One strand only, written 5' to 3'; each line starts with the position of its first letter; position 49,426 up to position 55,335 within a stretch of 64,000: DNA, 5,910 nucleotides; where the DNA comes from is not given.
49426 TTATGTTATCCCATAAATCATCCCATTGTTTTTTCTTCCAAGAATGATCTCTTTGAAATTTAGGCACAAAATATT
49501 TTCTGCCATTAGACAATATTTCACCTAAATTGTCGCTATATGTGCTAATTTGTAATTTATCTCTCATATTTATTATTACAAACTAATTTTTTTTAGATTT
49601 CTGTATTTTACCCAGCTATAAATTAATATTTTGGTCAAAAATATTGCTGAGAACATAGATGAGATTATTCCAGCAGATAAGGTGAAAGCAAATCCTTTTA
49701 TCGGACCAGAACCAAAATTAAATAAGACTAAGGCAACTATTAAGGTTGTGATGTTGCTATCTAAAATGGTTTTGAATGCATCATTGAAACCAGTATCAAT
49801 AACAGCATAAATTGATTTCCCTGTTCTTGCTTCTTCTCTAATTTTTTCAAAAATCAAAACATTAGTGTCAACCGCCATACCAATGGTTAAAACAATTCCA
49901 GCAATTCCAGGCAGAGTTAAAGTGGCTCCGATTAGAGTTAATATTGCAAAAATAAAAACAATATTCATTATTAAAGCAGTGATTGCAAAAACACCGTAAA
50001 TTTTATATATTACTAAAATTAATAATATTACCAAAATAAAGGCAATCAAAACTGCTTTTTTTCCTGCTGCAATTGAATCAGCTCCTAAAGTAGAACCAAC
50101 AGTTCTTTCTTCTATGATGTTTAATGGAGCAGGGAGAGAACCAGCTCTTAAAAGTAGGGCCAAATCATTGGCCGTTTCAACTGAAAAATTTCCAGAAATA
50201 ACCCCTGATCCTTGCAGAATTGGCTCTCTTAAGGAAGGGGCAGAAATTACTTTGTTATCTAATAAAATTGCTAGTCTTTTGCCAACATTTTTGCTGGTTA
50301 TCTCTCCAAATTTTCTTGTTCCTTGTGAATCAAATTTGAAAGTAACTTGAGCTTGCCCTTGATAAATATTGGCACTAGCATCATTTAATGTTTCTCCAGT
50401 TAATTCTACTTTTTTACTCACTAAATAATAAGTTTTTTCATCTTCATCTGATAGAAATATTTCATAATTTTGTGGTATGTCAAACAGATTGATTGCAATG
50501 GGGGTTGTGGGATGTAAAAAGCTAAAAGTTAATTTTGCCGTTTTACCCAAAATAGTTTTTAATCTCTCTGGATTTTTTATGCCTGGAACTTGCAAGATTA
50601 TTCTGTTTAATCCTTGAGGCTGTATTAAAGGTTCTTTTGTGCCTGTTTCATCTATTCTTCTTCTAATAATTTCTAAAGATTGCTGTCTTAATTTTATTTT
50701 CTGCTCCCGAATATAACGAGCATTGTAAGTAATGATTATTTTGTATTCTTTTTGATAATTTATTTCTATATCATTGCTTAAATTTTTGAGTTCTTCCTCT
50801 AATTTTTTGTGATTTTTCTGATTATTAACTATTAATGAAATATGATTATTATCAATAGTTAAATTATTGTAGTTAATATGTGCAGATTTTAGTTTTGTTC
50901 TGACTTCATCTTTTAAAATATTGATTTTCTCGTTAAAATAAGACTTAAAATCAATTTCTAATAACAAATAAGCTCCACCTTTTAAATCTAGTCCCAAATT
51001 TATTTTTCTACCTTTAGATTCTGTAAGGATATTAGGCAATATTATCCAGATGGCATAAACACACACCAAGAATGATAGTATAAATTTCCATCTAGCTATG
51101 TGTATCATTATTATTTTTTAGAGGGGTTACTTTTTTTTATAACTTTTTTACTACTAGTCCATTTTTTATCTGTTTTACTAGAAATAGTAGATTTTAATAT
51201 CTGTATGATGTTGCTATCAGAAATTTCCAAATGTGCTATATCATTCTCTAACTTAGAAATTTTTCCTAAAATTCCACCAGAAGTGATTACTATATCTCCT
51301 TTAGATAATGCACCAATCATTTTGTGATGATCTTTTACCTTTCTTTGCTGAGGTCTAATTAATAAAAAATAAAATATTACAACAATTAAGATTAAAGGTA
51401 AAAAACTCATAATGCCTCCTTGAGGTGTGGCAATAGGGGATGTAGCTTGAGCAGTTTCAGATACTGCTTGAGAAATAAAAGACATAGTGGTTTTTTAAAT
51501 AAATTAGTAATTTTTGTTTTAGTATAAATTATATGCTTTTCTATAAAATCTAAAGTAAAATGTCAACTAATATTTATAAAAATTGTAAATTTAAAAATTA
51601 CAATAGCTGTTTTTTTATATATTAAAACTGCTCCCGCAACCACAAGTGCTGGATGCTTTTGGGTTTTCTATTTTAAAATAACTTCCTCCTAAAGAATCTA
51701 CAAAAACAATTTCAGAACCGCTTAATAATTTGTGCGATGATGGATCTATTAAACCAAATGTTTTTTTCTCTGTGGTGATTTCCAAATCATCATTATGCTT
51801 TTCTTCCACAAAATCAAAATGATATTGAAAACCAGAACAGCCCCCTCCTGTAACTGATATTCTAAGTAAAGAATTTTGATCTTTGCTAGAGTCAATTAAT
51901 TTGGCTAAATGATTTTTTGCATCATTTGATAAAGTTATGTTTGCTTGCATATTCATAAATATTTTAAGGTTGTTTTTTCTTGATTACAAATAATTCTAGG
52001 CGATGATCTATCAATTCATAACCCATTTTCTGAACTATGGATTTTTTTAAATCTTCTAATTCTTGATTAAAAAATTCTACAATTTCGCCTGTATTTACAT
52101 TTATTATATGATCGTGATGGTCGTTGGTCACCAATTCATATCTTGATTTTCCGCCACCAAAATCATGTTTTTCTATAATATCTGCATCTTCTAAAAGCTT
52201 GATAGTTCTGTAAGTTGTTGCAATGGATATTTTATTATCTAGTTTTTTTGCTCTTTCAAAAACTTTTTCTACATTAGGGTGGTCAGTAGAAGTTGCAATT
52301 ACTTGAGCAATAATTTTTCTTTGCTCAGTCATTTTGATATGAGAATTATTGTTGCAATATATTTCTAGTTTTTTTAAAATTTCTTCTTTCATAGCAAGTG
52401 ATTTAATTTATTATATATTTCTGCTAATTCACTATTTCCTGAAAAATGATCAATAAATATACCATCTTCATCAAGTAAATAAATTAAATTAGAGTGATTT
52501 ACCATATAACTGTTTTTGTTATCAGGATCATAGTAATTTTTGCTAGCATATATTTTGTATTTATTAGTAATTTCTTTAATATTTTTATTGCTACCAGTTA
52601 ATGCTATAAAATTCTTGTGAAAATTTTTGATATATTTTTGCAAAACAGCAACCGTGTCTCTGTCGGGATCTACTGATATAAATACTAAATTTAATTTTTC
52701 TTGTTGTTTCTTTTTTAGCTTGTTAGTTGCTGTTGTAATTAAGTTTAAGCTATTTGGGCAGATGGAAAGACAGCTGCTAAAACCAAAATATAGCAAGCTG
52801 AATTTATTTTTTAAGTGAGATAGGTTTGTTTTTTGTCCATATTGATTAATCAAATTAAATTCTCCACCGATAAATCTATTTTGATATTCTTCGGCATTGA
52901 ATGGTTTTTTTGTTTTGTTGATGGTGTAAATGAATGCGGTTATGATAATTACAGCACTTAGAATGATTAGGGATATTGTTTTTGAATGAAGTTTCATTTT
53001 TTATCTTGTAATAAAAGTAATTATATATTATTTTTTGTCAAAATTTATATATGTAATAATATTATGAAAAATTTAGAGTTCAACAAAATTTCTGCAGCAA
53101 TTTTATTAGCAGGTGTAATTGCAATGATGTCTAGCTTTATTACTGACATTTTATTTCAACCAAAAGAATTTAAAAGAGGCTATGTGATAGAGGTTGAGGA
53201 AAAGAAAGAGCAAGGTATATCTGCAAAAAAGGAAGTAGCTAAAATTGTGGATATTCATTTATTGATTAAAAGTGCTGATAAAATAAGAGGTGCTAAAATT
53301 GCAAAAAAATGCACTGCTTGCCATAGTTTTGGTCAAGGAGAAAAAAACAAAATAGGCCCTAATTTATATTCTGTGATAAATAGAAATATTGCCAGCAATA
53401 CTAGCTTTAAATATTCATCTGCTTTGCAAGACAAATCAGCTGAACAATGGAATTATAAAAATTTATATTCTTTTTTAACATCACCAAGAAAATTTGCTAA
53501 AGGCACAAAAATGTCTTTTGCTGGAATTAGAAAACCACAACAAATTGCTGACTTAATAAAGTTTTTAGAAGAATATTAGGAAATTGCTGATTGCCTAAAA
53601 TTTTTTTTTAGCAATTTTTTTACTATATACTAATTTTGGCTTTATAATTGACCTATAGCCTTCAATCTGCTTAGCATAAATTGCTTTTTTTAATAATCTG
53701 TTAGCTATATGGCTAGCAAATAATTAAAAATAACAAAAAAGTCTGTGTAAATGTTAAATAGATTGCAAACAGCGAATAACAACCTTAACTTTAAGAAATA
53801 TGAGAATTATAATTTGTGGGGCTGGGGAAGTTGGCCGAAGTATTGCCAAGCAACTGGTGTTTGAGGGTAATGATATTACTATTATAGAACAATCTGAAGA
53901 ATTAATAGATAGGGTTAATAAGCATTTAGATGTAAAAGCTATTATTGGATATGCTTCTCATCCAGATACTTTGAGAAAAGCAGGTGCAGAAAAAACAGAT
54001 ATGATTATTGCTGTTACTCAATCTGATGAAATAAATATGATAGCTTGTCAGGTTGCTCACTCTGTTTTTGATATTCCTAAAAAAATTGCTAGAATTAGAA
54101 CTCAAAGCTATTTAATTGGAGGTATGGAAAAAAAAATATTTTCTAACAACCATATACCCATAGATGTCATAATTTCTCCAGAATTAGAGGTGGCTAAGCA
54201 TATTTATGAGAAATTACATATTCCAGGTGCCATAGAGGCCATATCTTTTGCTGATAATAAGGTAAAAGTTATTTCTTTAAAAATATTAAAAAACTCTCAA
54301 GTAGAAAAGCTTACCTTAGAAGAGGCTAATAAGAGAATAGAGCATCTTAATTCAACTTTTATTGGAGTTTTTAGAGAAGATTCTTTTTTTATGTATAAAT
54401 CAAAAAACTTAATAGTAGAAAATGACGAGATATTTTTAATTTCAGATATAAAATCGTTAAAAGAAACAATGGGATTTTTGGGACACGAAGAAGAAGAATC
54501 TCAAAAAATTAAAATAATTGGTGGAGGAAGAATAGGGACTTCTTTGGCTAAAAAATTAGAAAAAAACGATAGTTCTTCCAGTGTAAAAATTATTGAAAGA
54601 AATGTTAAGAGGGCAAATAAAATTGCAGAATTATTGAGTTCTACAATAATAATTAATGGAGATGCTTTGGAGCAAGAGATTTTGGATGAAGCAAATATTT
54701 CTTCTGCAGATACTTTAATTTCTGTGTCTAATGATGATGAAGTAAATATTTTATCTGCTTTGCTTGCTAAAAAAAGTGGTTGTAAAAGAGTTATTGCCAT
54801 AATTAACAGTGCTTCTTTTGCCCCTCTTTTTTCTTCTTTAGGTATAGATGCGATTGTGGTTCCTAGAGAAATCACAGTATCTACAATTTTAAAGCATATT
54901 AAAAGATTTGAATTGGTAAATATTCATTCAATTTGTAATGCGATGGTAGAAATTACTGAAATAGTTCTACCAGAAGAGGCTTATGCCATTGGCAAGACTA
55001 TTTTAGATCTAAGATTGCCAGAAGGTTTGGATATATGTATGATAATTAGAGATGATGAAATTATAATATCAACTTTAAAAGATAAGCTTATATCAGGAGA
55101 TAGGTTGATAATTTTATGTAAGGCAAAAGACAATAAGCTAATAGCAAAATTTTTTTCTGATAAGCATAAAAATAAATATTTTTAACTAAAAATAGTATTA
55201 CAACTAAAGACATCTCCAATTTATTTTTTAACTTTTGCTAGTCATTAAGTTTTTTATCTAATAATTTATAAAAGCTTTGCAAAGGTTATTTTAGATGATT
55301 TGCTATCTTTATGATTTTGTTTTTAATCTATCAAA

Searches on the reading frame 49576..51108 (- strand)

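Call 28: search_protein_families(library=ncbifam, proteins=[window:49576-51108:-], max_evalue=0.00001)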
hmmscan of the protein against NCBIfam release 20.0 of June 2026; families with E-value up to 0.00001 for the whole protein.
window:49576-51108:- (510 aa): 25 families
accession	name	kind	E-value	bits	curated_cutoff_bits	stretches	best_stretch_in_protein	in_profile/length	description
NF011315.0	PRK14726.1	equivalog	8.8e-149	497.1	1249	1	1-507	1-532/855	protein translocase subunit SecDF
NF009583.0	PRK13024.1-3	subfamily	7.8e-148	493.7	721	1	5-507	4-439/755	protein translocase subunit SecDF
TIGR01129.1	secD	equivalog_domain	1.6e-135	452.3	244.4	1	38-496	1-397/397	protein translocase subunit SecD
NF009585.0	PRK13024.1-5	equivalog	7.9e-115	384.9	1037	2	232-502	379-650/993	protein translocase subunit SecDF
NF009545.0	PRK12933.1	equivalog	1.1e-105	354.4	728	1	24-505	114-598/604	protein translocase subunit SecD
NF009580.0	PRK13023.1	equivalog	5.9e-85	286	1153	1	143-506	88-454/775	protein translocase subunit SecDF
TIGR00916.1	2A0604s01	subfamily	3.1e-79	265.8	148.6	1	259-489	1-231/231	SecD/SecF family protein translocase subunit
NF009581.0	PRK13024.1-1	equivalog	3.7e-58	197.3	1058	1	136-507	55-418/752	protein translocase subunit SecDF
NF009584.0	PRK13024.1-4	equivalog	7.5e-57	193.2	1171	1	109-506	33-419/759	protein translocase subunit SecDF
NF009540.0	PRK12911.1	equivalog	8.6e-56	189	1878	1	271-501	834-1063/1403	bifunctional preprotein translocase subunit SecD/SecF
NF006218.0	PRK08343.1-4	subfamily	1.5e-33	116.2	383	1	231-486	113-375/392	preprotein translocase subunit SecD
NF009582.0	PRK13024.1-2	equivalog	2.6e-31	108.4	723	1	269-501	257-489/859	protein translocase subunit SecDF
TIGR00966.2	transloc_SecF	equivalog_domain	8.7e-30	104.2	160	1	326-499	106-279/279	protein translocase subunit SecF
NF046001.1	SecDF_plasm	equivalog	2.1e-23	82.3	500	1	303-505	308-509/878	protein translocase subunit SecDF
NF006217.0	PRK08343.1-3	equivalog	2.2e-19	69.5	491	1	252-482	276-522/544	preprotein translocase subunit SecD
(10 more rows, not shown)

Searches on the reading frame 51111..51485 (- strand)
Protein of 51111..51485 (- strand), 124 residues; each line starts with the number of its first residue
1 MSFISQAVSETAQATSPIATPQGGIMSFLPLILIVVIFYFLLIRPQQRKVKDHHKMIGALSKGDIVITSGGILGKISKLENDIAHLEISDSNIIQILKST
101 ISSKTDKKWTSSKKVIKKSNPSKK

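Call 28: search_protein_families(library=ncbifam, proteins=[window:51111-51485:-], max_evalue=0.00001)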
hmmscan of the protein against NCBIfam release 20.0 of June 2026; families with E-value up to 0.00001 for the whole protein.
window:51111-51485:- (124 aa): 1 family
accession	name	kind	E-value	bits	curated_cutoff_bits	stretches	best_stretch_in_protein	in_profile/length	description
TIGR00739.1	yajC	equivalog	1.5e-24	85.9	44.2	1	26-105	4-83/84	preprotein translocase subunit YajC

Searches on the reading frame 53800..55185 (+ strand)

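Call 47: search_protein_families(library=ncbifam, proteins=[window:53800-55185:+], max_evalue=1e-30)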
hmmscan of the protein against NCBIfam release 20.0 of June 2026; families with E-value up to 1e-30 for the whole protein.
window:53800-55185:+ (461 aa): 14 families
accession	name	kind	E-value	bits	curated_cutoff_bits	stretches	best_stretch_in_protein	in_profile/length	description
NF007031.0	PRK09496.1-2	equivalog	3.5e-149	497.7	289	1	1-453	1-452/458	Trk system potassium transporter TrkA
NF007032.0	PRK09496.1-4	equivalog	8.1e-120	400.9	309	1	1-444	1-441/457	Trk system potassium transporter TrkA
NF007030.0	PRK09496.1-1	equivalog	1.6e-114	383.1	371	1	1-444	1-442/458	Trk system potassium transporter TrkA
NF007039.0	PRK09496.3-2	equivalog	7.2e-108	361.3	293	1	1-453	1-445/446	Trk system potassium transporter TrkA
NF007041.0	PRK09496.3-4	equivalog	3.7e-99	332.5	386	1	1-457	1-448/450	Trk system potassium transporter TrkA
NF007034.0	PRK09496.2-1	subfamily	2.3e-80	270.7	344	1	1-443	1-436/445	Trk system potassium transporter TrkA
NF007036.0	PRK09496.2-3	subfamily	1.2e-77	261.5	407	1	1-452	1-447/448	Trk system potassium transporter TrkA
NF007038.0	PRK09496.2-6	equivalog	1.5e-71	241.5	374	1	1-452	1-444/445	Trk system potassium transporter TrkA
NF007033.0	PRK09496.1-5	equivalog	1.6e-70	238.4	338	1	1-443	1-438/449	Trk system potassium transporter TrkA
NF007043.0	PRK09496.3-6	equivalog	2.1e-68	231.1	384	1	1-443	1-435/445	Trk system potassium transporter TrkA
NF007037.0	PRK09496.2-4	equivalog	2.9e-62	211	445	1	1-442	1-443/454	Trk system potassium transporter TrkA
NF007040.0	PRK09496.3-3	equivalog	1.3e-59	202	455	1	2-453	5-462/462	Trk system potassium transporter TrkA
NF007035.0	PRK09496.2-2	equivalog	3.6e-56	190.8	521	1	1-442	1-439/455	Trk system potassium transporter TrkA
NF007042.0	PRK09496.3-5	equivalog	7.5e-40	137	467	1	1-451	1-461/466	Trk system potassium transporter TrkA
